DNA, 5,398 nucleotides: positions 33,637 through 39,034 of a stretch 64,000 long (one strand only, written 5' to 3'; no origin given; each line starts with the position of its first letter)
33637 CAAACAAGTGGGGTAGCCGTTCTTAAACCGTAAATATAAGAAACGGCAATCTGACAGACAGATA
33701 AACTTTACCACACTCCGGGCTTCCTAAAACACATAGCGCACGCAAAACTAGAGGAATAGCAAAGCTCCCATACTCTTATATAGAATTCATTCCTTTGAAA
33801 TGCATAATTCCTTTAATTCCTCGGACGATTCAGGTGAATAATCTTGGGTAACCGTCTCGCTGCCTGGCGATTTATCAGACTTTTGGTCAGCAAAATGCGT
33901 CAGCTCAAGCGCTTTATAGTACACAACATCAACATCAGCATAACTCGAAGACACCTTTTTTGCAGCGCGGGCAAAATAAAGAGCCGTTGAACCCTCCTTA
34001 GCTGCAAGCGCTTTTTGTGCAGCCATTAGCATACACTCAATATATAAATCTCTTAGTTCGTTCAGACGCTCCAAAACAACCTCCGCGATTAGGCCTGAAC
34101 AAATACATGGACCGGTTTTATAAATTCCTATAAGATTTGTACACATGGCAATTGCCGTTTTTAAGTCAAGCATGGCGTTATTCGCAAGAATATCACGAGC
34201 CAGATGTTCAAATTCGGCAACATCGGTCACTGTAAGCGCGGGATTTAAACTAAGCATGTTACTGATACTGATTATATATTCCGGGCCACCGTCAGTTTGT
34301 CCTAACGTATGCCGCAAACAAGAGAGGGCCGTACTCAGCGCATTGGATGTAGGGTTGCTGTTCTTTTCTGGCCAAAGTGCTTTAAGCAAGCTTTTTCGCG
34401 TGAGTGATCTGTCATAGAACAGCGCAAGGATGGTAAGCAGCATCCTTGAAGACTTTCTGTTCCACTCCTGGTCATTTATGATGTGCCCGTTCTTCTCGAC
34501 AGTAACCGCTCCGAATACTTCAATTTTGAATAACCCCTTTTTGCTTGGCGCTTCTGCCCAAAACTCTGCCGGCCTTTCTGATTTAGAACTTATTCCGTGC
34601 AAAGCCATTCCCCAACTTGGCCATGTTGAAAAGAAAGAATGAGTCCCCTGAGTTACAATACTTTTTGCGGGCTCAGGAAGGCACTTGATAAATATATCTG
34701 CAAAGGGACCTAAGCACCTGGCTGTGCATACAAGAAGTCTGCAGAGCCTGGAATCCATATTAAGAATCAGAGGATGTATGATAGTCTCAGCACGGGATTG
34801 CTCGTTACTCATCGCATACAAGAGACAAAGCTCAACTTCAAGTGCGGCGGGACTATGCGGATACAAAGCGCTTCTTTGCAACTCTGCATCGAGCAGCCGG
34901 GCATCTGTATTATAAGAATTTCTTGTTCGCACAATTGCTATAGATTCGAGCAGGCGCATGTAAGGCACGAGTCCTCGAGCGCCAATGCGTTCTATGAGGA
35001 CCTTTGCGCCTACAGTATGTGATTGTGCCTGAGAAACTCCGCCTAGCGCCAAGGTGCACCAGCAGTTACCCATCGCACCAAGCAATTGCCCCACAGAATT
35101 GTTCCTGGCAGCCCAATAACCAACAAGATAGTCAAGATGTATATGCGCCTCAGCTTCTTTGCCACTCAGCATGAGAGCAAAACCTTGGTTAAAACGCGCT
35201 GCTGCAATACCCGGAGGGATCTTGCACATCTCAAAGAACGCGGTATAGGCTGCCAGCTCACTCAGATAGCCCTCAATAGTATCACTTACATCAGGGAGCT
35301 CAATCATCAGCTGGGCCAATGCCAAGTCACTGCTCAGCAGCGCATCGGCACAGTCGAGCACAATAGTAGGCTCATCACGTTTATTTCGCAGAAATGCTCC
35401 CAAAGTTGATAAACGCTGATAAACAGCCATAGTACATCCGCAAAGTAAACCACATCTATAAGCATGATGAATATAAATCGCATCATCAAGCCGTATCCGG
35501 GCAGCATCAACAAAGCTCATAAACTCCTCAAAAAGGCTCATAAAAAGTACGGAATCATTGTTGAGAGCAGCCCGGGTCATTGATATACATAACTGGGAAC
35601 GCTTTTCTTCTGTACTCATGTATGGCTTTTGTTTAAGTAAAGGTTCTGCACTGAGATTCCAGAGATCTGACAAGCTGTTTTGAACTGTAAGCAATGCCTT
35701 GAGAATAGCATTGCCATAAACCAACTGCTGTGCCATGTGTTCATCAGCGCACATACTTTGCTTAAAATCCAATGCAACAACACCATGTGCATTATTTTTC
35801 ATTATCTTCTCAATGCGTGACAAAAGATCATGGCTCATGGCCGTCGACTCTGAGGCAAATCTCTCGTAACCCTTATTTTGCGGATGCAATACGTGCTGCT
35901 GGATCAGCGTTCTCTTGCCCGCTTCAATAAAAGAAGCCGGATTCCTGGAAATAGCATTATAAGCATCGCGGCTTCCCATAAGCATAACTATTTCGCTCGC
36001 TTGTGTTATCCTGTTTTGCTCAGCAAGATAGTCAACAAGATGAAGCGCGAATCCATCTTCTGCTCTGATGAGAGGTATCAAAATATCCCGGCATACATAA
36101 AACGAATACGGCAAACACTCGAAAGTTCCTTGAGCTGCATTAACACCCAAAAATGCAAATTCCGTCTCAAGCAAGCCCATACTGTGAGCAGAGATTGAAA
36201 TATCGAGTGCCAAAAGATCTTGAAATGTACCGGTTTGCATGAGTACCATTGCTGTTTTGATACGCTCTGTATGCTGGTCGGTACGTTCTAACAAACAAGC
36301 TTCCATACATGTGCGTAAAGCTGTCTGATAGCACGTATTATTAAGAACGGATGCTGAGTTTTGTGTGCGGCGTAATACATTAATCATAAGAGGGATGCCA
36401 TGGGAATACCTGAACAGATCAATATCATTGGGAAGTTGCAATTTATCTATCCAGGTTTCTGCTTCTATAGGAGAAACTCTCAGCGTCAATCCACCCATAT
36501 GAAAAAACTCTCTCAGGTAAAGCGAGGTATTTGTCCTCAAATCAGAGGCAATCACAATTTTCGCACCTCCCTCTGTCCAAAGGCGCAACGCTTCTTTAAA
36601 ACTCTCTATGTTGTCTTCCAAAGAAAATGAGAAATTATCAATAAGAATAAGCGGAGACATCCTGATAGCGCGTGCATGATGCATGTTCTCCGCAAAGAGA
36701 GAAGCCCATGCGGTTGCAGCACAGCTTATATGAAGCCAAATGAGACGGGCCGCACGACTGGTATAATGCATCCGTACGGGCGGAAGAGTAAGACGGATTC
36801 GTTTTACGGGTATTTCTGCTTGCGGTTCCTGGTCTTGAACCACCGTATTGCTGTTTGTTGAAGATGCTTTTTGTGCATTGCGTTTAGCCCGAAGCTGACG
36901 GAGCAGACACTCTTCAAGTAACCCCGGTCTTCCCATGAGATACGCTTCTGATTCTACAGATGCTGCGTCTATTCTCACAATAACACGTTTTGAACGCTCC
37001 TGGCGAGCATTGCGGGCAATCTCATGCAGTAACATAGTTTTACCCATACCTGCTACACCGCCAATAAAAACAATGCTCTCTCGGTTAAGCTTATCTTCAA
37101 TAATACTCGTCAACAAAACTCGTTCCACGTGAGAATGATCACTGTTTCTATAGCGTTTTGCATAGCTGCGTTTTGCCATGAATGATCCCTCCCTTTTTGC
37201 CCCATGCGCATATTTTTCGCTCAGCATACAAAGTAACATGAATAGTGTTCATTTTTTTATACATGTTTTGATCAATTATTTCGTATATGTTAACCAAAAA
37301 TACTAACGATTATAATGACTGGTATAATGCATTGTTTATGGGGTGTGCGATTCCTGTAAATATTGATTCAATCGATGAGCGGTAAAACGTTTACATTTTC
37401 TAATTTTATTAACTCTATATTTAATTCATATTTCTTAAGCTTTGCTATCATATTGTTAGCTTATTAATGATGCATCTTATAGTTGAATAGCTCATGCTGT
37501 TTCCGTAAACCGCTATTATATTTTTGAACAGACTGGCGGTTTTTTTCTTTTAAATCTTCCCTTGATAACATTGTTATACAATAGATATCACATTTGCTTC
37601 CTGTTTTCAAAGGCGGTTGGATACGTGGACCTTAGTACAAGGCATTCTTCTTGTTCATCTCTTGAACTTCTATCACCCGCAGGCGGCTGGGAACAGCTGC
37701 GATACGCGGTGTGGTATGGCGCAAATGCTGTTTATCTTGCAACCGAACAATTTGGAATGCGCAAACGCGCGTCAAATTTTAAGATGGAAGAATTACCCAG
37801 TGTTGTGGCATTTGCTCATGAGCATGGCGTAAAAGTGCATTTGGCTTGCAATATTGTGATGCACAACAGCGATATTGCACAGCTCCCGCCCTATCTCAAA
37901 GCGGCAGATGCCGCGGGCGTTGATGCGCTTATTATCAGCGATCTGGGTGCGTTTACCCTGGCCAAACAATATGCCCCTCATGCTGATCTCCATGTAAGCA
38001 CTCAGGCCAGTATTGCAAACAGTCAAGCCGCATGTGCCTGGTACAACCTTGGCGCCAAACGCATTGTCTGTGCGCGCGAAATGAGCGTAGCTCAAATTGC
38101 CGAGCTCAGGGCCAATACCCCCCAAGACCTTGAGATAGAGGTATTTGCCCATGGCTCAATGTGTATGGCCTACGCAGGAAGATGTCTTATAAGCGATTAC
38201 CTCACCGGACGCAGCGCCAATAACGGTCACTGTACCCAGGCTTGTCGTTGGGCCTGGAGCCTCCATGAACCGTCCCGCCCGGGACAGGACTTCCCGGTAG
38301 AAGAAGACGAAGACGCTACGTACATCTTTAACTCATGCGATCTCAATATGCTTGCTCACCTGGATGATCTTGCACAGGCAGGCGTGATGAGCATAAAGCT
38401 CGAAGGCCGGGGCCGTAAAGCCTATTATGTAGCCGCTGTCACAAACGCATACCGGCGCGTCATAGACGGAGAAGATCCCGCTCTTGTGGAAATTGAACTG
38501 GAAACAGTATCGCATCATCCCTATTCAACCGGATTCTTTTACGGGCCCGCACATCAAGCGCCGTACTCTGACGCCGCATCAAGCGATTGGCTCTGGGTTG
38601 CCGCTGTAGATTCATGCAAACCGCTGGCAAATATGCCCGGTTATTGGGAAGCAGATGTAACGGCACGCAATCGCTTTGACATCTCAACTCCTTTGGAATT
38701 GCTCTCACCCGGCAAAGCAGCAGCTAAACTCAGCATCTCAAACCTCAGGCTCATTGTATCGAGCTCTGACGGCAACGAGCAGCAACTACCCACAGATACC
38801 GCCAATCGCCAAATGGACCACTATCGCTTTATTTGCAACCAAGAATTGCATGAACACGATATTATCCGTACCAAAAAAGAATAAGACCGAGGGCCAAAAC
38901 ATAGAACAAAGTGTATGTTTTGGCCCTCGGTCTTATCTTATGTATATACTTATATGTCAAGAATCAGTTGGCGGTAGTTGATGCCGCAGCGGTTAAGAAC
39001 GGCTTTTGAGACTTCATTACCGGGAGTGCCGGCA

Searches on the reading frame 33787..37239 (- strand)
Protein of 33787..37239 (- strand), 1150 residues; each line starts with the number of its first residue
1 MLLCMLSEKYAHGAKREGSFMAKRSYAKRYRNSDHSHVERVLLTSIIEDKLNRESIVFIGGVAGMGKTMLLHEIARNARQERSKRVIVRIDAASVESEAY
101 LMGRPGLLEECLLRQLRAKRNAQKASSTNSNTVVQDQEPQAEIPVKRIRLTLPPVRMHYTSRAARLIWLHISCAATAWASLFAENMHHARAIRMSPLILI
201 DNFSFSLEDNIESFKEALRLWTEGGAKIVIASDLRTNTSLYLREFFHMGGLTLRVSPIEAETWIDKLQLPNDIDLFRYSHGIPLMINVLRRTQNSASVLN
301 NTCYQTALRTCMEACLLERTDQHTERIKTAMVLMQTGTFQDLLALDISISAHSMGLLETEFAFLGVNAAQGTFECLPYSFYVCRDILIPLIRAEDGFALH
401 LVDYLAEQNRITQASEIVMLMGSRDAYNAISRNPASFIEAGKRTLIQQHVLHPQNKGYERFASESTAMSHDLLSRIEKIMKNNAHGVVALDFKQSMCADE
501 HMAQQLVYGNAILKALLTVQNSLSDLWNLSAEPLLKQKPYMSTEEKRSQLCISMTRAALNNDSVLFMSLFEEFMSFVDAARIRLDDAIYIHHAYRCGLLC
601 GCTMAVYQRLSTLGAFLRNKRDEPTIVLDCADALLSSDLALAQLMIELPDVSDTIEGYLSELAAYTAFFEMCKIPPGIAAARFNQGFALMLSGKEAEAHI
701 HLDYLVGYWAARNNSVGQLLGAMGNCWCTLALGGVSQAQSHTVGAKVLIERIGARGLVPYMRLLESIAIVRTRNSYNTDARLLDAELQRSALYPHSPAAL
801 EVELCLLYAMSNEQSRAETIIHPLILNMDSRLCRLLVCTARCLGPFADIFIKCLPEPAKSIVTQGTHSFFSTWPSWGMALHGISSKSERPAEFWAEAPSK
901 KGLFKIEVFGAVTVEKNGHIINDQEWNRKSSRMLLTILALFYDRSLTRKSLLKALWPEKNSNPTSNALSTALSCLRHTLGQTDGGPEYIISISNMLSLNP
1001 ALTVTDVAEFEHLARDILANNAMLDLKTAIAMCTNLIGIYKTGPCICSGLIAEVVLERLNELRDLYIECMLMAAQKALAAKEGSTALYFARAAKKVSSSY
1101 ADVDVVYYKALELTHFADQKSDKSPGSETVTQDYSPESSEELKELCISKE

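Call 37: search_protein_families(library=pfam, proteins=[window:33787-37239:-], max_evalue=0.00001)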
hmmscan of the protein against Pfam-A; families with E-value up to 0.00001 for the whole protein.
window:33787-37239:- (1150 aa): 1 family
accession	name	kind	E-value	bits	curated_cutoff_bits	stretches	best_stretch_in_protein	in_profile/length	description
PF13191.12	AAA_16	-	7.4e-06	27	32.6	0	52-119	22-85/167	AAA ATPase domain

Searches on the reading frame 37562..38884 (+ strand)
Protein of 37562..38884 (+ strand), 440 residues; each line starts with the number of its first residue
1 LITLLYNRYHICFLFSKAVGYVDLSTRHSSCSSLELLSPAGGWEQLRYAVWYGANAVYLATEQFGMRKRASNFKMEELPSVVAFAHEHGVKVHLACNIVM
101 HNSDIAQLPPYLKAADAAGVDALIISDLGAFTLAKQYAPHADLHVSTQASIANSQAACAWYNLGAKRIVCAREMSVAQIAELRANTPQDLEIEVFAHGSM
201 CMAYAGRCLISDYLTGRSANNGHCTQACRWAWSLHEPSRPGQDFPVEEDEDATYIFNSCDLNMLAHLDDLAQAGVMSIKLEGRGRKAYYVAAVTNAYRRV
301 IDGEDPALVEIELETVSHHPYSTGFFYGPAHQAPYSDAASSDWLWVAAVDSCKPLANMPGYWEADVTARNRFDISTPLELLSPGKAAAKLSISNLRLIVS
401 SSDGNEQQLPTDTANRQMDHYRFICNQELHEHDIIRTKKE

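Call 37: search_protein_families(library=pfam, proteins=[window:37562-38884:+], max_evalue=0.00001)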
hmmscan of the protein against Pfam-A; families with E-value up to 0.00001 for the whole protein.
window:37562-38884:+ (440 aa): 2 families
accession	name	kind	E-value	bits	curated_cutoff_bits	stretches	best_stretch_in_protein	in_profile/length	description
PF01136.24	Peptidase_U32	-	2.5e-79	266.3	22.4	1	106-330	2-231/233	Peptidase family U32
PF16325.11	Peptidase_U32_C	-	1e-05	26.1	28.2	0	363-436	18-83/83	Peptidase family U32 C-terminal domain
